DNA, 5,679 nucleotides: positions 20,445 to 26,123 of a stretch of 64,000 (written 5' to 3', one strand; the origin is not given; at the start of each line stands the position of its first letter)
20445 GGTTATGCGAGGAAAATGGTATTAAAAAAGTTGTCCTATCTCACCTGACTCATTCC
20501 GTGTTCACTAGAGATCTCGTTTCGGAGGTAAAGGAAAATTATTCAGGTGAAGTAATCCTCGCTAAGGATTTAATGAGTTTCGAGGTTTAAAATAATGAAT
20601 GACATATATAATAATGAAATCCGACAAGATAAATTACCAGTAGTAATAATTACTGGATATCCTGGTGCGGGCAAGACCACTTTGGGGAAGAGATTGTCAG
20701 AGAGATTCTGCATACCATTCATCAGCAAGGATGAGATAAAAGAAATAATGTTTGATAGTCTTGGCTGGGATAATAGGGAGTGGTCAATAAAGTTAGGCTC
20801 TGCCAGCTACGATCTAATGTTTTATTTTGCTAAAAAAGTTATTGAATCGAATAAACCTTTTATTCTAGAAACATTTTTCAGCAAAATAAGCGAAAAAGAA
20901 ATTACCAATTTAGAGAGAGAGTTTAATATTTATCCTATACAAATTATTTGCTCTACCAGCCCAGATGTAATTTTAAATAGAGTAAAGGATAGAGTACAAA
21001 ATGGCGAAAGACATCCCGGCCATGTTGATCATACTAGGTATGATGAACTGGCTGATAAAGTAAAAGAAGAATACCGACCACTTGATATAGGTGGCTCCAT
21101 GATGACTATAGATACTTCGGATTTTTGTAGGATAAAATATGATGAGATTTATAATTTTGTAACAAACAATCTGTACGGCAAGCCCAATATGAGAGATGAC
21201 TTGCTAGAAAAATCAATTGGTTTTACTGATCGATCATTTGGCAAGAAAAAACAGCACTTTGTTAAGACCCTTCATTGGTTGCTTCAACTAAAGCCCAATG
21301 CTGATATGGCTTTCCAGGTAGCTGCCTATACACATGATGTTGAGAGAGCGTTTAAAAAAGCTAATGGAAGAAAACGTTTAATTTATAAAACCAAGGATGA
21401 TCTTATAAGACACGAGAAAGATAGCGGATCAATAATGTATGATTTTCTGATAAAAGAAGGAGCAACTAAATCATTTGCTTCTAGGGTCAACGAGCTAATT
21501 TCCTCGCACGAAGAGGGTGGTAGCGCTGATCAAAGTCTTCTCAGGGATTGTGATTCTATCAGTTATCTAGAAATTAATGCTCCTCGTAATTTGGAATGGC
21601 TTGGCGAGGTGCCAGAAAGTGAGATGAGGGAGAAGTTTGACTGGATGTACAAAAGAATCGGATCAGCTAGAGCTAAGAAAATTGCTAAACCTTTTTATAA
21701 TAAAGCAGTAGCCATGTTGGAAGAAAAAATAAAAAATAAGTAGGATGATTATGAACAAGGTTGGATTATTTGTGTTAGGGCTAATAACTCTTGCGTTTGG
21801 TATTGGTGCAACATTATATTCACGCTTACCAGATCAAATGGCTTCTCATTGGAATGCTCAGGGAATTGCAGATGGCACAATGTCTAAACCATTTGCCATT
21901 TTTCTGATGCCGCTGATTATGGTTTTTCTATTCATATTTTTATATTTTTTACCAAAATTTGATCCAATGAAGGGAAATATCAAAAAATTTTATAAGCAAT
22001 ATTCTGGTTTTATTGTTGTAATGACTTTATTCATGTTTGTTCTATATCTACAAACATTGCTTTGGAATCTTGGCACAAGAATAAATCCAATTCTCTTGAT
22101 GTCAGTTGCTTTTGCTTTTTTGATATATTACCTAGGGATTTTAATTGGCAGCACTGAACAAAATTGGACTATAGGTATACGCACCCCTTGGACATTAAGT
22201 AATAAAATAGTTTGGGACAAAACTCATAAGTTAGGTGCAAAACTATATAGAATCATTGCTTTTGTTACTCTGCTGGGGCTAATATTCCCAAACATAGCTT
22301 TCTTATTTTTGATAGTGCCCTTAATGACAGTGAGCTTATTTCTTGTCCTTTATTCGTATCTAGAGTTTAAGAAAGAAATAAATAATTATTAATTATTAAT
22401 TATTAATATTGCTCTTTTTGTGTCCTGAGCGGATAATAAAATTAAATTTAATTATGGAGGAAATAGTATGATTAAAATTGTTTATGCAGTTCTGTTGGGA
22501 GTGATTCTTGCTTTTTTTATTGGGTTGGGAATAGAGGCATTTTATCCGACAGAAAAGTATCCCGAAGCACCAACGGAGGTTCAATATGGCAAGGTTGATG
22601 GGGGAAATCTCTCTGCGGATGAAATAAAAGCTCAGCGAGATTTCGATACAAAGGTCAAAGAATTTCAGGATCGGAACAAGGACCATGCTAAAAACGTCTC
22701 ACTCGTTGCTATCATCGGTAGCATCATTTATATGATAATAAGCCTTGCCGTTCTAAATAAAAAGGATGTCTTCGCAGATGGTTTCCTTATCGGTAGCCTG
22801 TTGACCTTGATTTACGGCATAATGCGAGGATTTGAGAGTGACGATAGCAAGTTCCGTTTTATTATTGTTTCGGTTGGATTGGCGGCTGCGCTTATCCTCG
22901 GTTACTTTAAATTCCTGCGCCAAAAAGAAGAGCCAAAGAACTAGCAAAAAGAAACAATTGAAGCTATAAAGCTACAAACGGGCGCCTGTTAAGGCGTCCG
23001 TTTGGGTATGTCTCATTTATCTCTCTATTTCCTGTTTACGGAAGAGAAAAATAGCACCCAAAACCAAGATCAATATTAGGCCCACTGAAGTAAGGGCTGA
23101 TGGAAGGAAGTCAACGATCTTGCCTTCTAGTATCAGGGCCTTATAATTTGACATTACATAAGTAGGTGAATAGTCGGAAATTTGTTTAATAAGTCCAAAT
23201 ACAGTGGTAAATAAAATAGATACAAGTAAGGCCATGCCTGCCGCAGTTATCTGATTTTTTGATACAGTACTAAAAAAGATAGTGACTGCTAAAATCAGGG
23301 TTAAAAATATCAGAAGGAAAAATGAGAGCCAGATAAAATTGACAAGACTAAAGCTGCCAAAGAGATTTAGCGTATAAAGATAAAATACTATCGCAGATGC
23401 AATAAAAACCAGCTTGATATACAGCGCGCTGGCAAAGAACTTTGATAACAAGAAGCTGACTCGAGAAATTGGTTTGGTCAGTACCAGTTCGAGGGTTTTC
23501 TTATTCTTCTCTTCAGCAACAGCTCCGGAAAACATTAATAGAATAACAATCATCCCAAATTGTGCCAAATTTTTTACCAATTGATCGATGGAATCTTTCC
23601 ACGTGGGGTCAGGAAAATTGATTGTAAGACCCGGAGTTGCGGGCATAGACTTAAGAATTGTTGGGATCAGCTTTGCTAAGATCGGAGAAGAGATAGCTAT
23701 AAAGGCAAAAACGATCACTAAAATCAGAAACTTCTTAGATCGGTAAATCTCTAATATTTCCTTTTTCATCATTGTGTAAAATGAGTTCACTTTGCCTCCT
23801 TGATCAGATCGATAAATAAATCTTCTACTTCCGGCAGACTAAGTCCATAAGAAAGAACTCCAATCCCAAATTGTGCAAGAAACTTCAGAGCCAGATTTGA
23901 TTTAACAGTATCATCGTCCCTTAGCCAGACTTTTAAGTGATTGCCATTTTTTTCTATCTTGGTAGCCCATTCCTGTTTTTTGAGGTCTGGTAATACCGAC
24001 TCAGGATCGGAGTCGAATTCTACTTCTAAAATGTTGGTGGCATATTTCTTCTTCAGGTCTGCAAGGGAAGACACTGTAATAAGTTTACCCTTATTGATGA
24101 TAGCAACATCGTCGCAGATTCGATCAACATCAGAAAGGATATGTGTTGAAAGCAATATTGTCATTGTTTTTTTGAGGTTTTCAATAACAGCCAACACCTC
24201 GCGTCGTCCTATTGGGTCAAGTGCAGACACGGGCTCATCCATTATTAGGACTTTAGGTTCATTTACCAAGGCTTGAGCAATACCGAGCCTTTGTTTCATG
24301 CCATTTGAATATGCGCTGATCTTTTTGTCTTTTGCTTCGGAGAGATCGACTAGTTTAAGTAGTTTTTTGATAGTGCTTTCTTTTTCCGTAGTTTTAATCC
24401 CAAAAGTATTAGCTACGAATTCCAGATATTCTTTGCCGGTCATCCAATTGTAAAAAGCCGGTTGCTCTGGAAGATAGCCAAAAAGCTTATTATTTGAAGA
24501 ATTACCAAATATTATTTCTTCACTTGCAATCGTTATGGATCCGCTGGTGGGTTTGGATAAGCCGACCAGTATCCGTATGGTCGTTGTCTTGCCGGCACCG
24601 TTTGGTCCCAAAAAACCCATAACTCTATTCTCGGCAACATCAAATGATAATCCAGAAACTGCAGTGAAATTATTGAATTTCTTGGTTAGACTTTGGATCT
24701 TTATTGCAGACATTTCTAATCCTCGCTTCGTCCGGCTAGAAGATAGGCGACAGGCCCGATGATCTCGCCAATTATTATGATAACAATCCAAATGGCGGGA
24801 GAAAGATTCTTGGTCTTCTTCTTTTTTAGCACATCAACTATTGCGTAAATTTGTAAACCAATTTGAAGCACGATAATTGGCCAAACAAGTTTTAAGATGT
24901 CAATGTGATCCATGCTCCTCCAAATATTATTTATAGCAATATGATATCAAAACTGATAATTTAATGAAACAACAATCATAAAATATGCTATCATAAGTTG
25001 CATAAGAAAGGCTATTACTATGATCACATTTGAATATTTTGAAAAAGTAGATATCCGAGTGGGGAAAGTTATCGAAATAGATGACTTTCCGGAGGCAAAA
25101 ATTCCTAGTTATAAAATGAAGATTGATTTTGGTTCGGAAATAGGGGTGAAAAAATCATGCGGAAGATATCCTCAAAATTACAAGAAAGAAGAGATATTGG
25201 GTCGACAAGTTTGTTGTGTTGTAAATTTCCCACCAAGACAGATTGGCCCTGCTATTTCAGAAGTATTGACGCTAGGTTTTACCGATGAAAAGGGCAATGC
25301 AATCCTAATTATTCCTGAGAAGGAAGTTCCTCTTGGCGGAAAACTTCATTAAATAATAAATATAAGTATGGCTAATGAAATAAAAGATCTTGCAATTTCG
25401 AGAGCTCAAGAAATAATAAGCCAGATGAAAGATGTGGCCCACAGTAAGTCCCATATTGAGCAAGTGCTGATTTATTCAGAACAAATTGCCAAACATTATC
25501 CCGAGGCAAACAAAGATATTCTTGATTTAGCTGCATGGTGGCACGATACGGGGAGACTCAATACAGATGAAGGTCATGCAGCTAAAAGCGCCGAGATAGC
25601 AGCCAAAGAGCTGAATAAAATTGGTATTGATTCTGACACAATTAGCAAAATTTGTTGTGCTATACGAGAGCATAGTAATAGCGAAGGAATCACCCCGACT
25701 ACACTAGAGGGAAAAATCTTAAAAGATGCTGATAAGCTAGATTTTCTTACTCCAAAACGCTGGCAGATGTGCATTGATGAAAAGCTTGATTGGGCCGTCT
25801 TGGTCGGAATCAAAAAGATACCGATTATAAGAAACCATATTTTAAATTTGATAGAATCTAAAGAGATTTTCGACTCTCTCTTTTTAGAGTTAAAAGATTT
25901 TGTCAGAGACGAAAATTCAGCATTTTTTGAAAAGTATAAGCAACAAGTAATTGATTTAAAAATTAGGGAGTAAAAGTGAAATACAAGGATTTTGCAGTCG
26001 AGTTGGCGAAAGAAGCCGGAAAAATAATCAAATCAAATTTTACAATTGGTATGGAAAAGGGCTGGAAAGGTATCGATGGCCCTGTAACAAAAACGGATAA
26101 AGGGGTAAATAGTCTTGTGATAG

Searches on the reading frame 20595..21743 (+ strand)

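Call 78: search_protein_families(library=pfam, proteins=[window:20595-21743:+], max_evalue=0.0001)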
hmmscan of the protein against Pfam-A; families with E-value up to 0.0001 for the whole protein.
window:20595-21743:+ (382 aa): 4 families
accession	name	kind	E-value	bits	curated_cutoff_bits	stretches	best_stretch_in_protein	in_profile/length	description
PF13671.12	AAA_33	-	1.9e-13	51.3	27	1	16-154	1-138/143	AAA domain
PF13238.12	AAA_18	-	3.8e-08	34.3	29.4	1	17-140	1-118/128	AAA domain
PF13207.12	AAA_17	-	6.5e-07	30.1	27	1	20-139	1-127/136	AAA domain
PF06414.18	Zeta_toxin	-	2e-05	24.6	22.3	1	13-162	14-172/199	Zeta toxin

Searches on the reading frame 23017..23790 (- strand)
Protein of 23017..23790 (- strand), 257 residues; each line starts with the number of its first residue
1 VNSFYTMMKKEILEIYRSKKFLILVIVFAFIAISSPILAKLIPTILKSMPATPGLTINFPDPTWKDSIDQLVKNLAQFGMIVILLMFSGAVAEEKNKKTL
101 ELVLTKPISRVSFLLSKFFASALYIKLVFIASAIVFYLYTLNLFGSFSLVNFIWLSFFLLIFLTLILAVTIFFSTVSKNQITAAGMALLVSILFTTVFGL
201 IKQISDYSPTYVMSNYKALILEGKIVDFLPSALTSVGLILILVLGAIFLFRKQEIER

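Call 57: search_protein_families(library=pfam, proteins=[window:23017-23790:-], max_evalue=0.001)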
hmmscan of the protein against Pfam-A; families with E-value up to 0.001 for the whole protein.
window:23017-23790:- (257 aa): 4 families
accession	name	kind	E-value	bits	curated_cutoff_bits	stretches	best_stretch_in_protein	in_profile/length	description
PF12679.13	ABC2_membrane_2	-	6.4e-18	65.4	27.2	1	6-254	2-282/283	ABC-2 family transporter protein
PF12698.13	ABC2_membrane_3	-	7.9e-10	38.8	31.6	1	70-209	163-307/347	ABC-2 family transporter protein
PF01061.29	ABC2_membrane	-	2.8e-06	27.5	26.9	1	4-209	3-187/211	ABC-2 type transporter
PF12730.13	ABC2_membrane_4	-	1.4e-05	25.6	27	1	14-192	8-177/179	ABC-2 family transporter protein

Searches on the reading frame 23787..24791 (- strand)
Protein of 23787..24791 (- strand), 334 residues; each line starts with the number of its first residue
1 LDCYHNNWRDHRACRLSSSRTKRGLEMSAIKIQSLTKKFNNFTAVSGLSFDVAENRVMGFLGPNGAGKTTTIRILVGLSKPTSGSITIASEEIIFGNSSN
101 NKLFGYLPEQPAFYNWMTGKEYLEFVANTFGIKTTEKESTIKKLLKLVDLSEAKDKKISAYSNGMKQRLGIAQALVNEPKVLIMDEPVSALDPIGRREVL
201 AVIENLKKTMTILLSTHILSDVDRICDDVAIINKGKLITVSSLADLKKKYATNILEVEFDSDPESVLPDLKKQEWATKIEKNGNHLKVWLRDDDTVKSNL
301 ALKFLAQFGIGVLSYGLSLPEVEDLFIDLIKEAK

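Call 57: search_protein_families(library=pfam, proteins=[window:23787-24791:-], max_evalue=0.001)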
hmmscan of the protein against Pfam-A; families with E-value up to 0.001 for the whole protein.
window:23787-24791:- (334 aa): 4 families
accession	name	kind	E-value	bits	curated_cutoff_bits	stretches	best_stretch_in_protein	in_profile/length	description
PF00005.33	ABC_tran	-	1.9e-30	106.7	25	1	46-188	2-136/137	ABC transporter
PF13304.12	AAA_21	-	2e-08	35.1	27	0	158-217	235-298/304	AAA domain, putative AbiEii toxin, Type IV TA system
PF13732.12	DrrA1-3_C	-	4.9e-06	27.6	27.4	1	242-329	2-80/81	ATP-binding protein DrrA1-3-like, C-terminal domain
PF13166.12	AAA_13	-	0.001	18.3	36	0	62-168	23-125/713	AAA domain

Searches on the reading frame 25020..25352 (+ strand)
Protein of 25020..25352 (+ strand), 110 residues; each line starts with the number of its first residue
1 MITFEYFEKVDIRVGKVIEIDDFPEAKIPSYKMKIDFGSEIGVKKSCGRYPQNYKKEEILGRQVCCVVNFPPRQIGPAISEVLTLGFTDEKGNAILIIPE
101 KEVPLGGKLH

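Call 57: search_protein_families(library=pfam, proteins=[window:25020-25352:+], max_evalue=0.001)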
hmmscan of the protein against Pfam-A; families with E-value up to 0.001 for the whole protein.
window:25020-25352:+ (110 aa): 1 family
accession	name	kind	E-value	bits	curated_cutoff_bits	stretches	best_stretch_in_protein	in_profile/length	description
PF01588.26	tRNA_bind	-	3.4e-13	49.9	27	1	12-106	1-94/96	Putative tRNA binding domain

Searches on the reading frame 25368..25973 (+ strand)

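Call 57: search_protein_families(library=pfam, proteins=[window:25368-25973:+], max_evalue=0.001)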
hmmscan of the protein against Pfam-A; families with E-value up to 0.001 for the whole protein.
window:25368-25973:+ (201 aa): 1 family
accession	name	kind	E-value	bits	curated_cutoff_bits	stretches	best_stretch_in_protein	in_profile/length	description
PF01966.28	HD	-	8.3e-13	49.1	22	1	28-125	3-114/116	HD domain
